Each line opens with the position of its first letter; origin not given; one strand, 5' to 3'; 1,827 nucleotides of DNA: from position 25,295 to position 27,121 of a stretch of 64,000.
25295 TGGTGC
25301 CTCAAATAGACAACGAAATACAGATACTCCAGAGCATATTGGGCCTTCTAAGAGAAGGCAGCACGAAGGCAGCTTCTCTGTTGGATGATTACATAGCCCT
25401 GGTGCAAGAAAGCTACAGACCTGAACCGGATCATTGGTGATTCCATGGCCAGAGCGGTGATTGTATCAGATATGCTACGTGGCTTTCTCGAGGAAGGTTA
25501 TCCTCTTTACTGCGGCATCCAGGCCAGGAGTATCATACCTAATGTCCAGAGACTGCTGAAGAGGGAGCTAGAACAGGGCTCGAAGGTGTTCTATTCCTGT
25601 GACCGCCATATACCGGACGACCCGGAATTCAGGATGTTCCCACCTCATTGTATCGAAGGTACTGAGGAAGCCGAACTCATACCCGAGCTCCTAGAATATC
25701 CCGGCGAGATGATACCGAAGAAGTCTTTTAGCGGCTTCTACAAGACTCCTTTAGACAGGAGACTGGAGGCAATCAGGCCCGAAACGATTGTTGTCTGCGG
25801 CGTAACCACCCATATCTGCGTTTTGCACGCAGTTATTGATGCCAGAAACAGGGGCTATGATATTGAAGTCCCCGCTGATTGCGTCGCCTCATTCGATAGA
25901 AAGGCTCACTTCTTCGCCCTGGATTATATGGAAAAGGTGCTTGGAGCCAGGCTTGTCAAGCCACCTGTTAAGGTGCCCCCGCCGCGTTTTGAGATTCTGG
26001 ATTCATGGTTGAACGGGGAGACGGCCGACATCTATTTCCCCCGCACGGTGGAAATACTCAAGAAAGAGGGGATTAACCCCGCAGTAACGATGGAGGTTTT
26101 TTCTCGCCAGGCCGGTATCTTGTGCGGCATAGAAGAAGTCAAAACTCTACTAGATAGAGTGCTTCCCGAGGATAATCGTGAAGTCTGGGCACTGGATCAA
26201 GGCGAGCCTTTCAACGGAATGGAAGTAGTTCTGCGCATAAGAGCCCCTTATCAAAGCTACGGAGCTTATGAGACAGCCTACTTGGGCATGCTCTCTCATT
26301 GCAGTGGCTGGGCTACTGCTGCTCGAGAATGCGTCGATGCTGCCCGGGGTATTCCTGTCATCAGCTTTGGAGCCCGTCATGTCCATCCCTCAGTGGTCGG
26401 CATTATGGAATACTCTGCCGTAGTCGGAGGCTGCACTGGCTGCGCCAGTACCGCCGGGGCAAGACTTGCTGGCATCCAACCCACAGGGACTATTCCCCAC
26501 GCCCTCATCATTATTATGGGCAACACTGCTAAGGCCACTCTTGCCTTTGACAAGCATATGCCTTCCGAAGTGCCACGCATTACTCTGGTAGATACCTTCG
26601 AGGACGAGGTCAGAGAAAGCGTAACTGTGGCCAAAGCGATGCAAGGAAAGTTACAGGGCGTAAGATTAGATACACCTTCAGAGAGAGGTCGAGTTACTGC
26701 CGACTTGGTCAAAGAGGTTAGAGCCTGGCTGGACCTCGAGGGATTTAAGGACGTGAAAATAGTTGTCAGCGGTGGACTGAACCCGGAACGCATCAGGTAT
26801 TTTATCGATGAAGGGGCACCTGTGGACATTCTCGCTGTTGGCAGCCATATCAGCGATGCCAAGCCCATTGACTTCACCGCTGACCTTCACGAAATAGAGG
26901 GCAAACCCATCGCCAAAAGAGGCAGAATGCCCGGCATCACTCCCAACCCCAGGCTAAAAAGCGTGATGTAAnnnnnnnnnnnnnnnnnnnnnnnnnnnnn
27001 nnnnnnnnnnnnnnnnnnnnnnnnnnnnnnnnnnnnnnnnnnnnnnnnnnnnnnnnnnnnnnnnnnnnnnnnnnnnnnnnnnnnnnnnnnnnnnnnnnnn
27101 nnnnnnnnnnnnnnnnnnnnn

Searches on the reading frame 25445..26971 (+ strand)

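Call 63: search_protein_families(library=pfam, proteins=[window:25445-26971:+], max_evalue=0.00001)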
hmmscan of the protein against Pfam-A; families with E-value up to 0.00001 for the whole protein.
window:25445-26971:+ (508 aa): 3 families
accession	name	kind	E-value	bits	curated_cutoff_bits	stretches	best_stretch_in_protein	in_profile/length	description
PF00857.26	Isochorismatase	-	2.6e-35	122.5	27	1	4-165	2-166/175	Isochorismatase domain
PF02749.22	QRPTase_N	-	3.4e-18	66.1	27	1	195-287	1-82/82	Quinolinate phosphoribosyl transferase, N-terminal domain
PF01729.25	QRPTase_C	-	2.1e-17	63.8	23.1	1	290-478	2-167/169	Quinolinate phosphoribosyl transferase, C-terminal domain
